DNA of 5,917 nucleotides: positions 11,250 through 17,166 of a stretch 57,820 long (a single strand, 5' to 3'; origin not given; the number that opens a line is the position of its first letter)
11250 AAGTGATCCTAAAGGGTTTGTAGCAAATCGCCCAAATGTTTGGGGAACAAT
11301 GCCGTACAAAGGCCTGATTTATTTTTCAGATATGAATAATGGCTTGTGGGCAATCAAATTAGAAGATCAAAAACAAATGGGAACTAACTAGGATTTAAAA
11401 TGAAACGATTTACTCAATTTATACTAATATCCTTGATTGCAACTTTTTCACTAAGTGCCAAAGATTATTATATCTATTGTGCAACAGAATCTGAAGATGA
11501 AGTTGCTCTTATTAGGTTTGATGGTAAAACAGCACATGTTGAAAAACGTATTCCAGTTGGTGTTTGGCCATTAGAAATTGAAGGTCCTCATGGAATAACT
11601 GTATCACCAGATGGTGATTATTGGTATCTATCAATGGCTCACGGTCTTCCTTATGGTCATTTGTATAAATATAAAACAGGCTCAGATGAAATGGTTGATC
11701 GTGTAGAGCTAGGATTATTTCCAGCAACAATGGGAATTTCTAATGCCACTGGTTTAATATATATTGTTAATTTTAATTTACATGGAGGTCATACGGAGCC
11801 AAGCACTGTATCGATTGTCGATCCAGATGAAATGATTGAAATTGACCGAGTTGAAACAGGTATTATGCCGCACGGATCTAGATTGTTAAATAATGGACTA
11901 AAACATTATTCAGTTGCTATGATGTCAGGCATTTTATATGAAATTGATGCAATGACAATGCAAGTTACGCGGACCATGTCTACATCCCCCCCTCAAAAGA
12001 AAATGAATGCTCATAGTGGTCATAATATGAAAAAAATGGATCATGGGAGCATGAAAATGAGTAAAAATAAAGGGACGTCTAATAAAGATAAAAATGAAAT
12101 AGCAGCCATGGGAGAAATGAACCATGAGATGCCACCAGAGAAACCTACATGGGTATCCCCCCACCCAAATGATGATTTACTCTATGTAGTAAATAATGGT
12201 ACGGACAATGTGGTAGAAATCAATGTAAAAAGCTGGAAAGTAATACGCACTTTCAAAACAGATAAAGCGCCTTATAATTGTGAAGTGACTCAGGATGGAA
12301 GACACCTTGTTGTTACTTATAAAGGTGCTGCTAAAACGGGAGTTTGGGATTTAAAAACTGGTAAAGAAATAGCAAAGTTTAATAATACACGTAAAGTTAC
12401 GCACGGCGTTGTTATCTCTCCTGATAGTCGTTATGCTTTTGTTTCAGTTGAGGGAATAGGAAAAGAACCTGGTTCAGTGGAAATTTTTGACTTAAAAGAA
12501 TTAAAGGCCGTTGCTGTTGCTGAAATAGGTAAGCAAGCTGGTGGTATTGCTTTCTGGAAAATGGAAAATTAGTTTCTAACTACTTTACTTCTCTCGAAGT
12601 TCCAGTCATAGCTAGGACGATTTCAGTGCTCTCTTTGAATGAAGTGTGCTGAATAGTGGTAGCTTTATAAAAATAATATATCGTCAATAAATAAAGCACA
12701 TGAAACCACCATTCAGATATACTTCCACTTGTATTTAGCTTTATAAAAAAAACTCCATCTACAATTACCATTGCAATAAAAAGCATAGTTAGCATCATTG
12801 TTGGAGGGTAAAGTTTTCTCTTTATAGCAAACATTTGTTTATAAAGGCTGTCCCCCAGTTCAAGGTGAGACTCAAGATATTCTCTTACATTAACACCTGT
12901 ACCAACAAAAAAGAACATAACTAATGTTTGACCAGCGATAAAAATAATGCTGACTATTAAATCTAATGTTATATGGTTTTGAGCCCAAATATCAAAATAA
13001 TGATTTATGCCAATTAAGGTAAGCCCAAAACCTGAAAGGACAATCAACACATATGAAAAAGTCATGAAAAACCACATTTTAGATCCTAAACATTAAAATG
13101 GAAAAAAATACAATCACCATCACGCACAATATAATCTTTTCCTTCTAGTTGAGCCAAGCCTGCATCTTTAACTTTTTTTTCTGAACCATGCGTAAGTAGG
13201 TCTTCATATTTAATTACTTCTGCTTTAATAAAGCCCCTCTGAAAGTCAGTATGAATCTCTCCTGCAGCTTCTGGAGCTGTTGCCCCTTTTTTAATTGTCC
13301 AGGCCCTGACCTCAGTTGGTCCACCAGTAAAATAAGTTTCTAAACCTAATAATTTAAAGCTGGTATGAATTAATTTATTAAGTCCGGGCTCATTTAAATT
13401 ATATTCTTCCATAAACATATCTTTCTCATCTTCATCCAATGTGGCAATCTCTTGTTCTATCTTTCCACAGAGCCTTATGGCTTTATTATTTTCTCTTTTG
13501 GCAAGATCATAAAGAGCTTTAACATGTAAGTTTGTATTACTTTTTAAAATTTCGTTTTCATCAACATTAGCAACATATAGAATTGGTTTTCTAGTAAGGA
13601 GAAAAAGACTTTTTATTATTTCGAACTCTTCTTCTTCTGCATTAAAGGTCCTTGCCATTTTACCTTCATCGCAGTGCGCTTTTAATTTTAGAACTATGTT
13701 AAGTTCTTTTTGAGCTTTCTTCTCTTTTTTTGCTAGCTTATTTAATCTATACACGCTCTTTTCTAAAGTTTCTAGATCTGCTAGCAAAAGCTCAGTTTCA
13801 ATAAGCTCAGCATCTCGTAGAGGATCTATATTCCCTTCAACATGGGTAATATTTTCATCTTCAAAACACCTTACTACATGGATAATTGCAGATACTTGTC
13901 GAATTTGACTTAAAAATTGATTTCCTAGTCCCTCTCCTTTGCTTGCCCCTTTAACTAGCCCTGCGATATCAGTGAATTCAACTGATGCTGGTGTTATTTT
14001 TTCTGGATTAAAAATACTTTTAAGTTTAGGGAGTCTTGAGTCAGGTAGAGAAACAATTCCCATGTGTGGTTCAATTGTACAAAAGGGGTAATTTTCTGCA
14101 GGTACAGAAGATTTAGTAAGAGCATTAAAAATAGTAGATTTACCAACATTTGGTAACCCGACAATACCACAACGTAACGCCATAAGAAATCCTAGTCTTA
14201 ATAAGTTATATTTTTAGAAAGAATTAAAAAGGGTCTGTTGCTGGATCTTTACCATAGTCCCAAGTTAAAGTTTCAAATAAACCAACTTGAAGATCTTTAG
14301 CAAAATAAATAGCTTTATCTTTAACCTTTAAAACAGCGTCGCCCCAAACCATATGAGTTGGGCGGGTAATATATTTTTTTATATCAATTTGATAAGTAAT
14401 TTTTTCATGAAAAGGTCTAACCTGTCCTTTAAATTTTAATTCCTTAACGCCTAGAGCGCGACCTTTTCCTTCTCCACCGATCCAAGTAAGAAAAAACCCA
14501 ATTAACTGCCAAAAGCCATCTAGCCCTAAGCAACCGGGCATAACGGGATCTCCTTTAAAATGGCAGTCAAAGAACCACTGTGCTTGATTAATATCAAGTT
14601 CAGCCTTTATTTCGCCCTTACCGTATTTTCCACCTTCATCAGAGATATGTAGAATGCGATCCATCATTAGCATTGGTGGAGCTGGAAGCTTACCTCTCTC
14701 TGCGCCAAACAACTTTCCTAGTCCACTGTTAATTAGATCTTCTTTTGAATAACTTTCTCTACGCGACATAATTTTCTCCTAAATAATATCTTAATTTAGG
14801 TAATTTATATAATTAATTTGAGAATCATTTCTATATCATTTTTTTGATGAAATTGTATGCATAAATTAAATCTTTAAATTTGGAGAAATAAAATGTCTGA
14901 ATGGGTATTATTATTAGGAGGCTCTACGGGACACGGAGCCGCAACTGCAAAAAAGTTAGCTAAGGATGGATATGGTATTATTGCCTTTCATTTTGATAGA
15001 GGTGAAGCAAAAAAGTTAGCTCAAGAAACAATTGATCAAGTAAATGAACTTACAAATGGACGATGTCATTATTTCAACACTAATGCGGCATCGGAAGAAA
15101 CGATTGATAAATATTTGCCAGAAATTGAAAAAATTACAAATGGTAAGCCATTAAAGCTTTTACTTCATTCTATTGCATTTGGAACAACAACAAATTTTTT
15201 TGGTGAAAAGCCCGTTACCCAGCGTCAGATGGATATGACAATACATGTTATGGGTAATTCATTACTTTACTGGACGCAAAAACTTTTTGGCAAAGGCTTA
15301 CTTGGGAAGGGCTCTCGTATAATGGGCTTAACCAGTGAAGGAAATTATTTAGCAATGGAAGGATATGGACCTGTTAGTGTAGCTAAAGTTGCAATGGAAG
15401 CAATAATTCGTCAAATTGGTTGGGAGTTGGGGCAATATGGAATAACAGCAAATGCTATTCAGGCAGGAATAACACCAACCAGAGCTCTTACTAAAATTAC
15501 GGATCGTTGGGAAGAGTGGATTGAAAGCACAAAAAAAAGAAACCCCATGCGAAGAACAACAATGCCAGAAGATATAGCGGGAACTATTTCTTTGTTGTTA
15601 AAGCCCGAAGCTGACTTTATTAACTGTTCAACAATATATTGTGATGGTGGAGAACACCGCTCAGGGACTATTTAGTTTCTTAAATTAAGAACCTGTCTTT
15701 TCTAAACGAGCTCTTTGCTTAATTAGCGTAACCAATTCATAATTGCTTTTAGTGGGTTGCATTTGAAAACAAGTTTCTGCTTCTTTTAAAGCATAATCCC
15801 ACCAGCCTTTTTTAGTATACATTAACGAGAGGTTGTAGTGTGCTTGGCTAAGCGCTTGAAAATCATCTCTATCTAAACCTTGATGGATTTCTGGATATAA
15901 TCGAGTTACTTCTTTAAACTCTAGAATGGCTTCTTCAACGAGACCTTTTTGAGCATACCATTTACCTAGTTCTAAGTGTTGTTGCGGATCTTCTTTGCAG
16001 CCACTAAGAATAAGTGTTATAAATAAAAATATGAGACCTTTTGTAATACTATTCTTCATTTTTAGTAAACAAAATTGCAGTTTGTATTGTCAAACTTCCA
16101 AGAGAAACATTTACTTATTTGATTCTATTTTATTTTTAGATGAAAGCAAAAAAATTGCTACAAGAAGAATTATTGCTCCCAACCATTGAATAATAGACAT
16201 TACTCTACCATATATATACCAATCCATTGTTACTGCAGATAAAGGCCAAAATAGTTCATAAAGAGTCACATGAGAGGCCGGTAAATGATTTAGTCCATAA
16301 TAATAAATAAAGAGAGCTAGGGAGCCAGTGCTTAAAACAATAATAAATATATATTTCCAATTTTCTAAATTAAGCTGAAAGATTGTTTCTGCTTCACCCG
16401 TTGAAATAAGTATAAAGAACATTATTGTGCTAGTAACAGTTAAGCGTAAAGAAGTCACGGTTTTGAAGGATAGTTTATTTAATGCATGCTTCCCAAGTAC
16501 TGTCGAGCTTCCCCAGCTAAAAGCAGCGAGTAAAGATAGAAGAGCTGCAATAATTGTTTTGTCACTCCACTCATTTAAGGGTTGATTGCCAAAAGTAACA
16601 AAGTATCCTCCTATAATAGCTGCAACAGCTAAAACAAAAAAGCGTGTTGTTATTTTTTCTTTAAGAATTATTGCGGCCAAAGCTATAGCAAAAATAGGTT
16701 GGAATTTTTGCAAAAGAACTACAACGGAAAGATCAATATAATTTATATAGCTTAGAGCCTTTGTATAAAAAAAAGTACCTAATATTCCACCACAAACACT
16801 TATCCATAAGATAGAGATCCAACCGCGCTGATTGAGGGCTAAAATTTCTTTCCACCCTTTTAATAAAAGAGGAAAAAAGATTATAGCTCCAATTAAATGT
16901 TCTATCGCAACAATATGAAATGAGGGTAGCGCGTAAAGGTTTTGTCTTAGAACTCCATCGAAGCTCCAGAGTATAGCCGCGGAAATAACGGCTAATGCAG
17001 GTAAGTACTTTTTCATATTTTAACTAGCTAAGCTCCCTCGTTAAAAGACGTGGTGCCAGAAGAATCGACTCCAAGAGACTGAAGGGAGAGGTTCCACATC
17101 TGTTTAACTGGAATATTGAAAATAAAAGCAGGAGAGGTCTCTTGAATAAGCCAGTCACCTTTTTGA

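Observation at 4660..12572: Same-strand block of exported proteins looks like an undescribed extracytoplasmic redox/copper module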

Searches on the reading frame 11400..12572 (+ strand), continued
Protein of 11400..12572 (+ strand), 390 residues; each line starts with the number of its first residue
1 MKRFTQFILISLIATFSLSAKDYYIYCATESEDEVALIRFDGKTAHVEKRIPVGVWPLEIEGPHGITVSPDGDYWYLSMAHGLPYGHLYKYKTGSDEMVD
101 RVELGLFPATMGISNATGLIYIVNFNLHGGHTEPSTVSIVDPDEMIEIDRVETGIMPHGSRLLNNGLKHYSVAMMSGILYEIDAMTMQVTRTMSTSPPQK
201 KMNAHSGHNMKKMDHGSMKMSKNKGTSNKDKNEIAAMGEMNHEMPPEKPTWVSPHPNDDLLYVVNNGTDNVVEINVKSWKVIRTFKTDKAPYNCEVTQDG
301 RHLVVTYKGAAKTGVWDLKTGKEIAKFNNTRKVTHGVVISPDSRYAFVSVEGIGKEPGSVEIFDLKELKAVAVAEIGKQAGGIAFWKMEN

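Call 60: predict_structure(alignment_id=A4)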
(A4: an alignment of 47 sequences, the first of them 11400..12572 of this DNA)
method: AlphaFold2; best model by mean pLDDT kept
length: 390 residues; sequences in the alignment: 47
mean_pLDDT: 79.6   pTM: 0.79
mean pLDDT of the five models: 79.6, 74.6, 74.6, 74.4, 73.2
residues with pLDDT >= 90: 187; 70-90: 115; 50-70: 36; < 50: 52
segments of 3 or more residues with pLDDT < 50: 56-58, 200-244
pLDDT, mean of each block of 10 residues (from residue 1): 79 61 89 89 93 62 84 88 77 89 83 92 73 82 94 79 92 84 92 74 33 32 29 31 50 94 87 95 91 93 94 96 96 90 94 84 97 90 74
secondary structure, 60 per line:
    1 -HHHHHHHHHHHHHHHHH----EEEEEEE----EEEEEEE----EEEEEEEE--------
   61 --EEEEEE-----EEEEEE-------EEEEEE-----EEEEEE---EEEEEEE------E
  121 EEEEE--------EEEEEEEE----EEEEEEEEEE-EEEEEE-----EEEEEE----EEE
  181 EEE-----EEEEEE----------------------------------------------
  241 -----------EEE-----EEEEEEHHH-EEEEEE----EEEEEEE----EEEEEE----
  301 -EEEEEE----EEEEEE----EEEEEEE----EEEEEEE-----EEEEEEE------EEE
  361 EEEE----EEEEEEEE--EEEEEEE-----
elements in order: H2-18 E23-29 E34-40 E45-52 E63-68 E74-79 E87-92 E98-103 E107-113 E120-125 E134-141 E146-155 E157-162 E168-173 E178-183 E189-194 E252-254 E260-265 E270-275 E280-286 E291-296 E302-307 E312-317 E322-328 E333-339 E345-351 E358-364 E369-376 E379-385

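Call 63: fold_search(model_id=the predicted structure, library=pdb)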
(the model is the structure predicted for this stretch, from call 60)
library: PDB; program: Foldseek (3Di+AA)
matches with E <= 10: 1934; with E <= 0.001: 1734
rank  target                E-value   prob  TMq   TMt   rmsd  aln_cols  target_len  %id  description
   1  1l0q_A                6.0e-16  1.00  0.68  0.68   2.3       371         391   19  Tandem YVTN beta-propeller and PKD domains from an archaeal surface layer protein (released 2002-11-06)
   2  7seu_D                1.2e-13  1.00  0.65  0.80   4.6       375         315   14  Crystal structure of E coli contaminant protein YncE co-purified with a plant protein (released 2022-04-20)
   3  3vgz_C                1.2e-13  1.00  0.62  0.75   5.8       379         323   14  Crystal structure of E. coli YncE (released 2011-11-16)
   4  3vh0_A                1.9e-13  1.00  0.64  0.76   5.7       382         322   14  Crystal structure of E. coli YncE complexed with DNA (released 2011-11-16)
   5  8era_C                3.0e-13  1.00  0.65  0.81   3.2       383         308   11  RMC-5552 in complex with mTORC1 and FKBP12 (released 2022-12-28)
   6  1jju_B                5.4e-13  1.00  0.60  0.68   7.9       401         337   13  Structure of a Quinohemoprotein Amine Dehydrogenase with a Unique Redox Cofactor and Highly Unusual Crosslinking (released 2001-12-12)
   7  3vgz_A                9.6e-13  1.00  0.62  0.75   5.6       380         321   14  Crystal structure of E. coli YncE (released 2011-11-16)
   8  9n6z_LO               1.2e-12  1.00  0.44  0.22  21.0       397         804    9  SSU processome maturation and disassembly, State D (released 2025-11-05)
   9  4jsp_C                3.5e-12  1.00  0.62  0.75   3.8       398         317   10  structure of mTORDeltaN-mLST8-ATPgammaS-Mg complex (released 2013-05-01)
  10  1ri6                  3.5e-12  1.00  0.67  0.77   3.6       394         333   12  Structure of a putative isomerase from E. coli (released 2003-11-25)
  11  9n73_LO               4.6e-12  1.00  0.34  0.18  20.6       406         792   10  SSU processome maturation and disassembly, State G (released 2025-10-29)
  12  5yzg_s                5.9e-12  1.00  0.63  0.65  30.7       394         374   11  The Cryo-EM Structure of Human Catalytic Step I Spliceosome (C complex) at 4.1 angstrom resolution (released 2018-08-08)
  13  1gq1_A                6.5e-12  1.00  0.59  0.43   6.2       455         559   12  CYTOCHROME CD1 NITRITE REDUCTASE, Y25S mutant, OXIDISED FORM (released 2002-11-28)
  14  5c2v_B                6.8e-12  1.00  0.60  0.66   3.6       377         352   17  Kuenenia stuttgartiensis Hydrazine Synthase (released 2015-10-14)
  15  1dy7_A                9.5e-12  1.00  0.57  0.52   6.6       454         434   12  Cytochrome cd1 Nitrite Reductase, CO complex (released 2000-09-24)
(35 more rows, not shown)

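Call 73: search_solved_structures(query=A3, max_evalue=10, show_alignments=0)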
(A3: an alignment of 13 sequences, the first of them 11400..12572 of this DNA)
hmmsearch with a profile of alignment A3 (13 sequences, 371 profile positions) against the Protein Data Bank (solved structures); distinct sequences matched with E-value up to 10: 178 (the best 60 are shown).
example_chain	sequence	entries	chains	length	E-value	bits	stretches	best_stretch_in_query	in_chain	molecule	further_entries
1l0q_A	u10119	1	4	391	8.6e-17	64.2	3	62-198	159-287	Surface layer protein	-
5c2v_B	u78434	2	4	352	6e-11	45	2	230-352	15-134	HYDRAZINE SYNTHASE BETA SUBUNIT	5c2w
3vgz_A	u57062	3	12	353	5.3e-10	41.9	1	130-292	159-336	Uncharacterized protein YncE | PQQ-dependent catabolism-associated beta-propeller protein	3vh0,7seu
2qc5_A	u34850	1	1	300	1.2e-05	27.5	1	48-76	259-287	Streptogramin B lactonase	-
3bws_A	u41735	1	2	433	6.9e-05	25.1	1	40-126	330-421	protein Lp49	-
6tv2_A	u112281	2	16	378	0.00012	24.3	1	224-308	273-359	Protein NirF | Protein NirF,Protein NirF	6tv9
5yzv_A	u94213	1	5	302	0.00014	24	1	275-325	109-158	Probable serine/threonine-protein kinase PkwA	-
6qdv_o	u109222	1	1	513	0.00052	22.2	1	271-325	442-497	Pre-mRNA-processing factor 17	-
5mqf_E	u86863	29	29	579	0.00081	21.5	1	271-325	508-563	Pre-mRNA-processing factor 17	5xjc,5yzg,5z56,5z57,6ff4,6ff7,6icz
5oql_F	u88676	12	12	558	0.0014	20.8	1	253-298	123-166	Utp7 | U three protein 7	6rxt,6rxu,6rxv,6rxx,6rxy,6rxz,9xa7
2z2p_A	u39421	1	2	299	0.0083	18.2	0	30-80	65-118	Virginiamycin B lyase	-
2z2n_A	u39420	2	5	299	0.0083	18.2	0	29-80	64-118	virginiamycin B lyase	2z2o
24tb_B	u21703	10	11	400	0.011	17.8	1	152-326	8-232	Guanine nucleotide-binding protein G(I)/G(S)/G(T) subunit beta-1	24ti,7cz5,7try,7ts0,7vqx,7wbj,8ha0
8ywf_B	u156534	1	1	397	0.014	17.4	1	153-326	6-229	Guanine nucleotide-binding protein G(I)/G(S)/G(T) subunit beta-1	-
3fvz_A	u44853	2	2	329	0.015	17.4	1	84-141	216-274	Peptidyl-glycine alpha-amidating monooxygenase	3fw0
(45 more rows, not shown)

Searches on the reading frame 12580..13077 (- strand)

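Call 4: search_protein_families(library=pfam, proteins=[window:12580-13077:-], max_evalue=0.01)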
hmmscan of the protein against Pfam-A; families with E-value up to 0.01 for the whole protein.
window:12580-13077:- (165 aa): 0 families

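Call 5: search_protein_families(library=ncbifam, proteins=[window:12580-13077:-], max_evalue=0.01)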
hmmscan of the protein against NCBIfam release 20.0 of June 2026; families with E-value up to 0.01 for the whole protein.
window:12580-13077:- (165 aa): 0 families

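Call 68: search_protein_families(library=pfam, proteins=[window:12580-13077:-], max_evalue=5)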
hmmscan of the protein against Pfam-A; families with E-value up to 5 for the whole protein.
window:12580-13077:- (165 aa): 1 family
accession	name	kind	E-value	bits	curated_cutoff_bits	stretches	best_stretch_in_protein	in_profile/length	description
PF02392.22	Ycf4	-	0.73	9.8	34.7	1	10-71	21-78/170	Ycf4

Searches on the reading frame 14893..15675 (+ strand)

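Call 86: search_protein_families(library=pfam, proteins=[window:14893-15675:+], max_evalue=0.00001)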
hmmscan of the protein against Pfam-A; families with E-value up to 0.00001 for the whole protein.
window:14893-15675:+ (260 aa): 2 families
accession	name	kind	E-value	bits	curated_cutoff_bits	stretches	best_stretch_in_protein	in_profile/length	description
PF13561.12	adh_short_C2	-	4.6e-35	121.7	27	1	13-254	7-235/236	Enoyl-(Acyl carrier protein) reductase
PF00106.31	adh_short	-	2.2e-17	63.6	26.6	1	4-203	2-191/195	short chain dehydrogenase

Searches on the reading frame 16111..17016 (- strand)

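Call 86: search_protein_families(library=pfam, proteins=[window:16111-17016:-], max_evalue=0.00001)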
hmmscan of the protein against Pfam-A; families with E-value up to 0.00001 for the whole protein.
window:16111-17016:- (301 aa): 1 family
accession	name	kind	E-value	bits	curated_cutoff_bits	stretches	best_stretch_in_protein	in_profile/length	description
PF00892.27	EamA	-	4e-38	131.2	28.2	2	156-292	2-134/135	EamA-like transporter family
